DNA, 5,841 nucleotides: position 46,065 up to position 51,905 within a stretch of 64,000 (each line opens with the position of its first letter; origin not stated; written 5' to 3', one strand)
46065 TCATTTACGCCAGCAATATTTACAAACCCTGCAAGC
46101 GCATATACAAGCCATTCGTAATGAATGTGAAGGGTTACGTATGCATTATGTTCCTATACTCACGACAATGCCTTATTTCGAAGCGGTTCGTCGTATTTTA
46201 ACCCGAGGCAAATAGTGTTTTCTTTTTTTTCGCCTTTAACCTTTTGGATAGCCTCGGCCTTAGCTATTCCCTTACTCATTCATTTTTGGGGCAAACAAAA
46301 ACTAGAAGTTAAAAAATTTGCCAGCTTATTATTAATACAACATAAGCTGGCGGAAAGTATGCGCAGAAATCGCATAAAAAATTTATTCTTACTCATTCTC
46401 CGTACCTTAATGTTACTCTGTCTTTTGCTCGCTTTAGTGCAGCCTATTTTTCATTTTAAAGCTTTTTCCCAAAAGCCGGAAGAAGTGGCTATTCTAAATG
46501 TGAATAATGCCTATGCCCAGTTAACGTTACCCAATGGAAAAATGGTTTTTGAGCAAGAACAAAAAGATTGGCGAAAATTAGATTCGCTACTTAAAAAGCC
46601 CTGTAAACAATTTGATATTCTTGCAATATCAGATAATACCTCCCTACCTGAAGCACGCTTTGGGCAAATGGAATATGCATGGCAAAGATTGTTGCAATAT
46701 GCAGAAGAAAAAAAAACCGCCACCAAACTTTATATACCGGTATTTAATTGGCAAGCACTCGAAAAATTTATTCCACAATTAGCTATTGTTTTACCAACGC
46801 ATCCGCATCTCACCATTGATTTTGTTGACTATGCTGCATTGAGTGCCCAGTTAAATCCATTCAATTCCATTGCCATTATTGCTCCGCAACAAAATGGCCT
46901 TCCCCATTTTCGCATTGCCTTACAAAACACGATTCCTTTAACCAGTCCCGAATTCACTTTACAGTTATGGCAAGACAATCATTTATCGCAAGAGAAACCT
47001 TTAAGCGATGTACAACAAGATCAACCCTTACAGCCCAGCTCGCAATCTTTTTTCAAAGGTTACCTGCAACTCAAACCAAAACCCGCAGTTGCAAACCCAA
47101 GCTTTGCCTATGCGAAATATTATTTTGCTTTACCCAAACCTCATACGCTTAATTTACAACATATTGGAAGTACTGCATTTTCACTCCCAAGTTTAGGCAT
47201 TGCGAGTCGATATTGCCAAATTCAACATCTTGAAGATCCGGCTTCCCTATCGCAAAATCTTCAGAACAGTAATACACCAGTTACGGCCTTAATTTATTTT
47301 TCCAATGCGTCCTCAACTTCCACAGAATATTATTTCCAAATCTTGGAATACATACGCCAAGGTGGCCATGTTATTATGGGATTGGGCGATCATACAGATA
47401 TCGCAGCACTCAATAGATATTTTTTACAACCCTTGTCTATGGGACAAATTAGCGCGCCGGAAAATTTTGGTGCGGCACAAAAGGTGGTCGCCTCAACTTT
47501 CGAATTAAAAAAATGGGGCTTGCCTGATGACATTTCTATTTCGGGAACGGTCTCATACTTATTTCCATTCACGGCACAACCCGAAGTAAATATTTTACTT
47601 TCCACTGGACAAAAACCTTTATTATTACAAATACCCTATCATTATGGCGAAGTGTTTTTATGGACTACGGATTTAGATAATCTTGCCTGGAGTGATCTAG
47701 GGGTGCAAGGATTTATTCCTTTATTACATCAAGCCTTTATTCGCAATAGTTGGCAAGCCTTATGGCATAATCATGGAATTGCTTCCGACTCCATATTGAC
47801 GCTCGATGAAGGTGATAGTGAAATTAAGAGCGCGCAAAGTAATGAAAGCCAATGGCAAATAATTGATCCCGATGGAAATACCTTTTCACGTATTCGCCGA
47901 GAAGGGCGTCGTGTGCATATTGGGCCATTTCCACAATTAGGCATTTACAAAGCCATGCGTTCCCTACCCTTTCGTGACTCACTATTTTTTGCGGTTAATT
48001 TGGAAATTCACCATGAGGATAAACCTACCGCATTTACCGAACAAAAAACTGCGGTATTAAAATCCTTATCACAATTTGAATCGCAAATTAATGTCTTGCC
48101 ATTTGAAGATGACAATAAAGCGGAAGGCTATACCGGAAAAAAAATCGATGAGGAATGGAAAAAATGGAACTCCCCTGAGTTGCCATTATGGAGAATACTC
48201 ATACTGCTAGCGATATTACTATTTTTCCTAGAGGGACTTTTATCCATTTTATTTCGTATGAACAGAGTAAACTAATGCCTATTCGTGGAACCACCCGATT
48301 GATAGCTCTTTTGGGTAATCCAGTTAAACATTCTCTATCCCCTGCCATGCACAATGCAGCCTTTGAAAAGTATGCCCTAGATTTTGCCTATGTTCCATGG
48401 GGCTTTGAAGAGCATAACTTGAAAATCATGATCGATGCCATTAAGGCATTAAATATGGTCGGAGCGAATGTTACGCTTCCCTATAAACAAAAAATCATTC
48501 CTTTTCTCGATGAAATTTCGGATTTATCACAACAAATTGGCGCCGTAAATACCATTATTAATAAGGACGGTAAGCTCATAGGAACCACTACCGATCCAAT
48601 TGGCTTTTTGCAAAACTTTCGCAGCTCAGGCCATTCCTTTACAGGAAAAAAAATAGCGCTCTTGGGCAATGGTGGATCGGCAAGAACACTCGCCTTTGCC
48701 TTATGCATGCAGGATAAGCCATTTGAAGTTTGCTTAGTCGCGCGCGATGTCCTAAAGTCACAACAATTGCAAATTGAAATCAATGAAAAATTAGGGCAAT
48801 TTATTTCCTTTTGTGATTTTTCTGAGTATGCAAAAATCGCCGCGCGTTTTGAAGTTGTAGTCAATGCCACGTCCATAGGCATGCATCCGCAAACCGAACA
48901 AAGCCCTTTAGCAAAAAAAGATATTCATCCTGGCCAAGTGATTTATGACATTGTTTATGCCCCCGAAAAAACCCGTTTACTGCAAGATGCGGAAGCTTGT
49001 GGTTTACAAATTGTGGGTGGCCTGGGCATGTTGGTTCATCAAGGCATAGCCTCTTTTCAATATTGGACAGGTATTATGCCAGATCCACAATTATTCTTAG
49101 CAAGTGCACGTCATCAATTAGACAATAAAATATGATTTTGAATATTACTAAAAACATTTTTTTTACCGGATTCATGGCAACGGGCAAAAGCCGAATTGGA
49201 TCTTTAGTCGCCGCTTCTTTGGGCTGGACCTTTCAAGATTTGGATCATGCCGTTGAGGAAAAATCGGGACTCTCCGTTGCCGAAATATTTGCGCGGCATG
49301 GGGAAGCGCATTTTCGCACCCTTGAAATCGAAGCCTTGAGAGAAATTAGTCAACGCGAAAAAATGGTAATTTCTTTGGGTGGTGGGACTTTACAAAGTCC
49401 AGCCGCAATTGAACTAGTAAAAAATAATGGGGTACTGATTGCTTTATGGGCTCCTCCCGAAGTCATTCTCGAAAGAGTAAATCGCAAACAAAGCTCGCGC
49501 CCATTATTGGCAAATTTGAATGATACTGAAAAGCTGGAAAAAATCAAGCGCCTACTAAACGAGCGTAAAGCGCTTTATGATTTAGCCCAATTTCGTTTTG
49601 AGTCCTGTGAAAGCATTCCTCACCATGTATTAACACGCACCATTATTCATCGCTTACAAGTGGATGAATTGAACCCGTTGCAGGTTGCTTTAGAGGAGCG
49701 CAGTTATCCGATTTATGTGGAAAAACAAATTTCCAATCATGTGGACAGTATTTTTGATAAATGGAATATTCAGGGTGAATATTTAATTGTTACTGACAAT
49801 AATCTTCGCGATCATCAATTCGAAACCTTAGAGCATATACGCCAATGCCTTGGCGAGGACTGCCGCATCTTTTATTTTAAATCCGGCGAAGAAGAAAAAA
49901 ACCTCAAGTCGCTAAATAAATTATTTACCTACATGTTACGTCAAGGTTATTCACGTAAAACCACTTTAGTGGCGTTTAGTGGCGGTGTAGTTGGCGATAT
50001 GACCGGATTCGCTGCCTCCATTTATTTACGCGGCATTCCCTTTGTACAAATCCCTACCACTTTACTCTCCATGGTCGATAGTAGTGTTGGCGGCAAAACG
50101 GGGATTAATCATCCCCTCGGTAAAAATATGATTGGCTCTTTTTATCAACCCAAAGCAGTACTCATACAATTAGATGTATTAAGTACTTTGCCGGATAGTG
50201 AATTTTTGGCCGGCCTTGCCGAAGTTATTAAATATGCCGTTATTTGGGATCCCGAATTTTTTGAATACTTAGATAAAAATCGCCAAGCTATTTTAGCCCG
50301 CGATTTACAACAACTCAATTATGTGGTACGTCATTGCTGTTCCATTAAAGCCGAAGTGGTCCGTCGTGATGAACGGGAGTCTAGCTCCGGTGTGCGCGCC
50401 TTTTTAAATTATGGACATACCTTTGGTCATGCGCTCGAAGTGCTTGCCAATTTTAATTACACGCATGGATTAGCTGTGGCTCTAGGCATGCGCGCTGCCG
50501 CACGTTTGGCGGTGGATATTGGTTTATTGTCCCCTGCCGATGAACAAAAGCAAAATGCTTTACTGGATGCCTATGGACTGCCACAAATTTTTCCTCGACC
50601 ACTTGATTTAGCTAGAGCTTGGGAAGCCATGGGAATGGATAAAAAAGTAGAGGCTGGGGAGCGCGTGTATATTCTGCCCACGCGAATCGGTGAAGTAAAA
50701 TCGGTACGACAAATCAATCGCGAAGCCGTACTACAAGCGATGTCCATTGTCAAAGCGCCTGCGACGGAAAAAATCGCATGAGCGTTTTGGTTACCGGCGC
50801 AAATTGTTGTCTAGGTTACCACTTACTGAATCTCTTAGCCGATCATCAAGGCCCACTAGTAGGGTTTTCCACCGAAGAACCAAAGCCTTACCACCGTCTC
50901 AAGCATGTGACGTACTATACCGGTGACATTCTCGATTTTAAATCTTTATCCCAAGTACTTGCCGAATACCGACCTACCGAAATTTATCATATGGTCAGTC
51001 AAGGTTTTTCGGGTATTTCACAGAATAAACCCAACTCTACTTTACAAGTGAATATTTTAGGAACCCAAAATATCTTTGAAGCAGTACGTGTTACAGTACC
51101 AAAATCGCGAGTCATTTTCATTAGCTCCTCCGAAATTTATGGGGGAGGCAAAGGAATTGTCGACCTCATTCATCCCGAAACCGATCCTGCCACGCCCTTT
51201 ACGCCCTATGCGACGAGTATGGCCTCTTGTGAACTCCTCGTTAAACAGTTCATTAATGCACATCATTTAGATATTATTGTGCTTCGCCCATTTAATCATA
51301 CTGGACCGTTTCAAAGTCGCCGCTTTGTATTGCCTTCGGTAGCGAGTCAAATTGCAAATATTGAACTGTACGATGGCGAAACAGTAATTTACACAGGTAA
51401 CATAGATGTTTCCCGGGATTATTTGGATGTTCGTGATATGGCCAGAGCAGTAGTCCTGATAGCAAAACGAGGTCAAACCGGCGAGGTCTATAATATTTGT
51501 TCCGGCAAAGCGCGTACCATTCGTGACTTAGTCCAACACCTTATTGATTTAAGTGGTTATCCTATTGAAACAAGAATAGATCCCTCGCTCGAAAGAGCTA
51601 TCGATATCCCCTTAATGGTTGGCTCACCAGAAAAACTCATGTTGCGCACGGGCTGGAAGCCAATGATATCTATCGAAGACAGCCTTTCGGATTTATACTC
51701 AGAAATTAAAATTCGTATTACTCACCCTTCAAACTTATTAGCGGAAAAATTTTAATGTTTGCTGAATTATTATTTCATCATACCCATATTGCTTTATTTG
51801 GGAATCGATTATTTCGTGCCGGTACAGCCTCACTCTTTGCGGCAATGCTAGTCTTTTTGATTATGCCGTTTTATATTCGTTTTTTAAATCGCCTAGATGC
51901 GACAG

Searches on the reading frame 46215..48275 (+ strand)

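Call 9: search_protein_families(library=pfam, proteins=[window:46215-48275:+], max_evalue=0.00001)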
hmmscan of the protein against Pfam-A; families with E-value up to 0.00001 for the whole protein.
window:46215-48275:+ (686 aa): 1 family
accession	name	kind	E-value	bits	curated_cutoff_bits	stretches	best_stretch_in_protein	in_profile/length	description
PF07584.16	BatA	-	4.9e-12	46.5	25.9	1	1-77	1-77/77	Aerotolerance regulator N-terminal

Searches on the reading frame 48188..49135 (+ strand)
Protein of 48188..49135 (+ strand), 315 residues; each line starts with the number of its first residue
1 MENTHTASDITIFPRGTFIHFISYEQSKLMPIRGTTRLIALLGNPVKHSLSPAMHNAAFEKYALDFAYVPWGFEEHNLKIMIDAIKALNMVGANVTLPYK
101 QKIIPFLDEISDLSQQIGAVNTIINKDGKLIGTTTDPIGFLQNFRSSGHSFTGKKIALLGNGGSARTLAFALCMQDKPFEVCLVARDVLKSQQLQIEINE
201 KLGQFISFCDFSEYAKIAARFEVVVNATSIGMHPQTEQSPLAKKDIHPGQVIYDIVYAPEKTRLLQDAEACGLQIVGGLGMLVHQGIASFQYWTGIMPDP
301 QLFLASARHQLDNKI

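Call 9: search_protein_families(library=pfam, proteins=[window:48188-49135:+], max_evalue=0.00001)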
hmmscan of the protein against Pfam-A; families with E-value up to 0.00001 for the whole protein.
window:48188-49135:+ (315 aa): 2 families
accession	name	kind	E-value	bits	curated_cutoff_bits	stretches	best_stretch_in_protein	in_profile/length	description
PF08501.16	Shikimate_dh_N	-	8.1e-29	100.1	27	1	41-123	1-83/83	Shikimate dehydrogenase substrate binding domain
PF18317.6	SDH_C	-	4.3e-11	42.8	25.8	1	278-305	1-28/31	Shikimate 5'-dehydrogenase C-terminal domain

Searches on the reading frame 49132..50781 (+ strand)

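Call 9: search_protein_families(library=pfam, proteins=[window:49132-50781:+], max_evalue=0.00001)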
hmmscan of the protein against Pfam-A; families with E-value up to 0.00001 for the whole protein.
window:49132-50781:+ (549 aa): 3 families
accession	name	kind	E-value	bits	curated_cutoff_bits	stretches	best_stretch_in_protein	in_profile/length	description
PF01761.26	DHQ_synthase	-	9.9e-49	164.2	24.2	1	248-358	3-113/115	3-dehydroquinate synthase N-terminal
PF24621.2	DHQS_C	-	5.1e-44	150.1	27.6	1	361-506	1-144/144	3-dehydroquinate synthase C-terminal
PF01202.28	SKI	-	1.2e-37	129.9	22.1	1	15-163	1-146/159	Shikimate kinase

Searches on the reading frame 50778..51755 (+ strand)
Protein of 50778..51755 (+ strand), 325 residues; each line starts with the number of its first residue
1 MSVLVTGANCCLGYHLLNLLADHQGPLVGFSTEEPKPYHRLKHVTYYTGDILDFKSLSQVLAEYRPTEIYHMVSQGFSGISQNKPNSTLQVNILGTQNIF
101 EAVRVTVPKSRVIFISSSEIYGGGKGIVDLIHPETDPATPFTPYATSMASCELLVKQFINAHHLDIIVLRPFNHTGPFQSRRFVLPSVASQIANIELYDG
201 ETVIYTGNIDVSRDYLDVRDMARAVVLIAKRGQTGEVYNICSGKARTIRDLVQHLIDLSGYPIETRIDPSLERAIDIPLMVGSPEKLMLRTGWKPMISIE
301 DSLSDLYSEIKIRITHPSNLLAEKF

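Call 9: search_protein_families(library=pfam, proteins=[window:50778-51755:+], max_evalue=0.00001)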
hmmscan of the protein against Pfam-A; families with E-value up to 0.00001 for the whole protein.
window:50778-51755:+ (325 aa): 5 families
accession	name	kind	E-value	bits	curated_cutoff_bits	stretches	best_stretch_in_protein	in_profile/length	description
PF16363.11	GDP_Man_Dehyd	-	2.6e-51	175.5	27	1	4-304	1-330/332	GDP-mannose 4,6 dehydratase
PF01370.27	Epimerase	-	8.3e-47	160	20.9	1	3-241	1-240/240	NAD dependent epimerase/dehydratase family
PF02719.21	Polysacc_synt_2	-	5.6e-11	42.6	20.2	1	3-264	1-252/293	Polysaccharide biosynthesis protein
PF04321.23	RmlD_sub_bind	-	7.1e-09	35.6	27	1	1-160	1-141/287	RmlD substrate binding domain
PF01073.25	3Beta_HSD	-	8e-09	35.4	22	1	5-230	2-230/280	3-beta hydroxysteroid dehydrogenase/isomerase family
